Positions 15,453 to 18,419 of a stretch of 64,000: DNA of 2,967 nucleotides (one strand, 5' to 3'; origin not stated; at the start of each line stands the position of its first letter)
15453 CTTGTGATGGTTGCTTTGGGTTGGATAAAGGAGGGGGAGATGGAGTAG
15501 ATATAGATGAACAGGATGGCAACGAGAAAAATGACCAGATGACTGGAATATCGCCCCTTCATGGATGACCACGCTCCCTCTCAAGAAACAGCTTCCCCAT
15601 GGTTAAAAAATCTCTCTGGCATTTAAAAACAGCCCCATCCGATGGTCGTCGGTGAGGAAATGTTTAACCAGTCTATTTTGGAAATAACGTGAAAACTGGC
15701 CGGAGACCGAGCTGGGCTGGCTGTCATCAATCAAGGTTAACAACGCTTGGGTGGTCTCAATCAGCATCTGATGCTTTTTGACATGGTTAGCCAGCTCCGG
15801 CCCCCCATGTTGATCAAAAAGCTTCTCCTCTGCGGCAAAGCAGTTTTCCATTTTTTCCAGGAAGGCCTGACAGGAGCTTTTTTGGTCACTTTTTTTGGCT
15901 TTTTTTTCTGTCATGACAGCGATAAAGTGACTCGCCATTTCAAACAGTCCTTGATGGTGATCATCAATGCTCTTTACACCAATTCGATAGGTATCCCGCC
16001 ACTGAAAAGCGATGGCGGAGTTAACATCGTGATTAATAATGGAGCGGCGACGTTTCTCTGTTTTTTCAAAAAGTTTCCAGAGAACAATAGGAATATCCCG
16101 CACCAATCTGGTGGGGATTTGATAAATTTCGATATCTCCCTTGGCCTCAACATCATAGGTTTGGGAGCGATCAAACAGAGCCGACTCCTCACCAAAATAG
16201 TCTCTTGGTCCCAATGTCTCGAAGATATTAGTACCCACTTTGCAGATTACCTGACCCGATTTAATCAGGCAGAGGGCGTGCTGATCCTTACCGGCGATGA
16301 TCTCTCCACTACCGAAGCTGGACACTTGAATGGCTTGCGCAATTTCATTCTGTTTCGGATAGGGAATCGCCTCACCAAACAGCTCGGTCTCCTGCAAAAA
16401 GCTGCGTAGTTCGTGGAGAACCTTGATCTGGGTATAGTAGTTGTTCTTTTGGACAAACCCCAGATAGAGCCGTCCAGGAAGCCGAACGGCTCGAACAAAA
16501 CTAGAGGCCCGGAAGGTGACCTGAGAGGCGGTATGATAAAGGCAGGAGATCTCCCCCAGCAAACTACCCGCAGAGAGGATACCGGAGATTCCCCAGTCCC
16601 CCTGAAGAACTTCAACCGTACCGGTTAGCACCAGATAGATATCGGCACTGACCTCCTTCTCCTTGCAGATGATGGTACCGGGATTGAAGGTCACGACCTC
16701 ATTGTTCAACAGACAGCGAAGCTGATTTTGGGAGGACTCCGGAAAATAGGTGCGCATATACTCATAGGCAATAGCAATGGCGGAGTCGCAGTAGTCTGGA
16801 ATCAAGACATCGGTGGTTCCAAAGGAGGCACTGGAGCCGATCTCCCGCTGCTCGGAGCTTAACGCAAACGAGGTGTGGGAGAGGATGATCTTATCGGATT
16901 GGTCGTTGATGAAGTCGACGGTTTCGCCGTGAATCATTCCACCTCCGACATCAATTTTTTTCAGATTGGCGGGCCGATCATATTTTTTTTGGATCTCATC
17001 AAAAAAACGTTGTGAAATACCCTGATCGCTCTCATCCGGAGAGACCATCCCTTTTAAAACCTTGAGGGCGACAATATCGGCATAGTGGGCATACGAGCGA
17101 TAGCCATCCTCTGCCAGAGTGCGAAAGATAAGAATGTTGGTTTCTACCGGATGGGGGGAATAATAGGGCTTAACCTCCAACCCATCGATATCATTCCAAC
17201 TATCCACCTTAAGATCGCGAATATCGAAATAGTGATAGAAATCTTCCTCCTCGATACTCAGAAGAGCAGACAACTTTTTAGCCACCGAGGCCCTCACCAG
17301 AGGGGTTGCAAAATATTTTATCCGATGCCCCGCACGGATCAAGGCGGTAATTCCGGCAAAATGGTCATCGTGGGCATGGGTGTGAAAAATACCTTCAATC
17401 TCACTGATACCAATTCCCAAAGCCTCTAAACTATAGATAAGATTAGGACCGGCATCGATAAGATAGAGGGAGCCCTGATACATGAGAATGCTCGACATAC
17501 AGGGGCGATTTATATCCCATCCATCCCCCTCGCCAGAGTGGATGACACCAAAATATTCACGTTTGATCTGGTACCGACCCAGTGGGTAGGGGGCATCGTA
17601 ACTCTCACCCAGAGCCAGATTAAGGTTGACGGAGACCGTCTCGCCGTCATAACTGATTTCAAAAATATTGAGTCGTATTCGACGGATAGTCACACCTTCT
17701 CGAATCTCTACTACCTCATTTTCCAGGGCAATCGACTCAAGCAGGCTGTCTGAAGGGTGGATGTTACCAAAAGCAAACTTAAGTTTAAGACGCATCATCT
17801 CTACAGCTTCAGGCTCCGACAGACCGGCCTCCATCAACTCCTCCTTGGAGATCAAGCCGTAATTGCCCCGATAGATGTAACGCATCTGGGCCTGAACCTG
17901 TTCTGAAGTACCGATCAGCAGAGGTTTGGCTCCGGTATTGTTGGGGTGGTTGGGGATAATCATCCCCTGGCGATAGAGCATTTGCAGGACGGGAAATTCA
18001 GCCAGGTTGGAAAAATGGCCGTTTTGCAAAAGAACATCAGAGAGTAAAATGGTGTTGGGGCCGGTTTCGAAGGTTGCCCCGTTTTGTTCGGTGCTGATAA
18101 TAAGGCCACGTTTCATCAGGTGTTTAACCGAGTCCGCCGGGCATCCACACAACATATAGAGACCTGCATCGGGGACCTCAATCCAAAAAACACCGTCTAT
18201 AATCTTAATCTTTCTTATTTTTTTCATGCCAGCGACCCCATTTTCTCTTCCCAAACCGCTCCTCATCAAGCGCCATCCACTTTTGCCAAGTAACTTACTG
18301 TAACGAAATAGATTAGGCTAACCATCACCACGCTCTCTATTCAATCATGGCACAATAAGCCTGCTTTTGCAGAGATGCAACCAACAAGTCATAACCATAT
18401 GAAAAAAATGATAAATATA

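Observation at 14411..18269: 888-aa fusion of an unknown N-domain, an MBL hydrolase, two cNMP-binding domains and a hemerythrin, co-oriented with a membrane-anchored SBP-fold protein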

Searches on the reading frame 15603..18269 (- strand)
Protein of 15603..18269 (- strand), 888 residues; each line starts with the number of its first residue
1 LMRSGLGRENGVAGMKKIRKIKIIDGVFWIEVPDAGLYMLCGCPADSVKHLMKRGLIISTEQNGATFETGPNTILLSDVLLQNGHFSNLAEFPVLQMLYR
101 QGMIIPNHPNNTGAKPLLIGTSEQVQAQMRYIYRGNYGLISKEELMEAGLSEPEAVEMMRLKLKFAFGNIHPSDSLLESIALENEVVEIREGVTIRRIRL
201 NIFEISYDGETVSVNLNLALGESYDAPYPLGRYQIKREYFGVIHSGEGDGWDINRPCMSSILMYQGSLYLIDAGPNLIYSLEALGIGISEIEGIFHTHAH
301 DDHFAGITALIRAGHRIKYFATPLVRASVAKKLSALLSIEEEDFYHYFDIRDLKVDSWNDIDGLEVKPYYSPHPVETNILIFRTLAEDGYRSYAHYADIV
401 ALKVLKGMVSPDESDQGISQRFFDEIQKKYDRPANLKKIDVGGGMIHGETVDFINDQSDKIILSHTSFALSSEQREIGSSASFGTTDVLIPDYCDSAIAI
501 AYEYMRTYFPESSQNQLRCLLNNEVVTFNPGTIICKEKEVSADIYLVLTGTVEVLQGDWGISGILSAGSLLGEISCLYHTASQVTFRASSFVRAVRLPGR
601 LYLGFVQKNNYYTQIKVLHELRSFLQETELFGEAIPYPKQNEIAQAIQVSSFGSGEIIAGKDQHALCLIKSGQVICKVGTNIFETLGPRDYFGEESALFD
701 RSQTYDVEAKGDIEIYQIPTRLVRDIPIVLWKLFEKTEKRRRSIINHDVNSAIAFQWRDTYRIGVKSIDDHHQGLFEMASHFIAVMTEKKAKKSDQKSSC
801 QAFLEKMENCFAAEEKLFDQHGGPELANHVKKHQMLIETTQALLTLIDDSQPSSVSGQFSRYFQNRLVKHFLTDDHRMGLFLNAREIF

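Call 3: search_protein_families(library=pfam, proteins=[window:15603-18269:-], max_evalue=1)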
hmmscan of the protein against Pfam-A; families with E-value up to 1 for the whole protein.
window:15603-18269:- (888 aa): 5 families
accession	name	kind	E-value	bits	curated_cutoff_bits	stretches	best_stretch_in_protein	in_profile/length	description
PF00027.35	cNMP_binding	-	1.6e-20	73.3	27.5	2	526-608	2-88/89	Cyclic nucleotide-binding domain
PF00753.33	Lactamase_B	-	1.4e-08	35.4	22.7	1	263-314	12-67/196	Metallo-beta-lactamase superfamily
PF12706.13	Lactamase_B_2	-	1.3e-06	28.6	27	1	270-361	4-98/200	Beta-lactamase superfamily domain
PF01814.28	Hemerythrin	-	5e-05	24.2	25.3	1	765-877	3-122/127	Hemerythrin HHE cation binding domain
PF23023.1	Anti-Pycsar_Apyc1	-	0.00015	21.8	50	1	265-319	28-79/250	Anti-Pycsar protein Apyc1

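Call 4: search_protein_families(library=ncbifam, proteins=[window:15603-18269:-], max_evalue=1)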
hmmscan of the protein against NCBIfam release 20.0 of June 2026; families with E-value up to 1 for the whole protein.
window:15603-18269:- (888 aa): 24 families
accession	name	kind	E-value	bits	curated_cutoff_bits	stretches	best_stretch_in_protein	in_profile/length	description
TIGR02481.1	hemeryth_dom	domain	2.9e-20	72.6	51.75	1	756-879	1-123/126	hemerythrin domain-containing protein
NF033749.1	bact_hemeryth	subfamily_domain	4.2e-18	65.7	84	1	755-883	2-129/129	bacteriohemerythrin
NF000801.0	PRK00055.1-3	equivalog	8.3e-10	38.2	252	1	255-312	18-75/307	ribonuclease Z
TIGR02651.1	RNase_Z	equivalog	1e-09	37.9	292.95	1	254-312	15-73/302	ribonuclease Z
NF002007.0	PRK00808.1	equivalog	1.1e-06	28.8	109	1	755-876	4-121/156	bacteriohemerythrin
NF038231.1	MBL_Geo_Pelo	equivalog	3.6e-05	23.5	360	1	255-342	32-121/250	GPMC system MBL fold metallohydrolase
TIGR00058.1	Hemerythrin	subfamily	0.00025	21.6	131.85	1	755-851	5-92/115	hemerythrin family non-heme iron protein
NF041257.1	GntH_guanitoxin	equivalog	0.00067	18.6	333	1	268-315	45-92/374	guanitoxin biosynthesis MBL fold metallo-hydrolase GntH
NF033105.1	bla_subclass_B3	equivalog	0.0014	18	240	1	275-313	46-84/257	subclass B3 metallo-beta-lactamase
NF000806.0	PRK00055.2-4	equivalog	0.0021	17.3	363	1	252-312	15-75/280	ribonuclease Z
NF012229.1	bla_class_B_core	domain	0.0026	17.9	100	1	267-324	25-83/139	metallo-beta-lactamase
NF047419.1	RNase_J1_RnjA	exception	0.0031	16.3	820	1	289-373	58-135/549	ribonuclease J1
NF002558.0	PRK02126.1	subfamily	0.0032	16.5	315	1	288-321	45-82/345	ribonuclease Z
NF000440.2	blaTHIN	exception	0.0053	15.9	700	1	271-313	81-123/316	THIN family subclass B3 metallo-beta-lactamase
NF002553.0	PRK02113.1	equivalog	0.011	15.2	386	1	255-368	33-146/252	MBL fold metallo-hydrolase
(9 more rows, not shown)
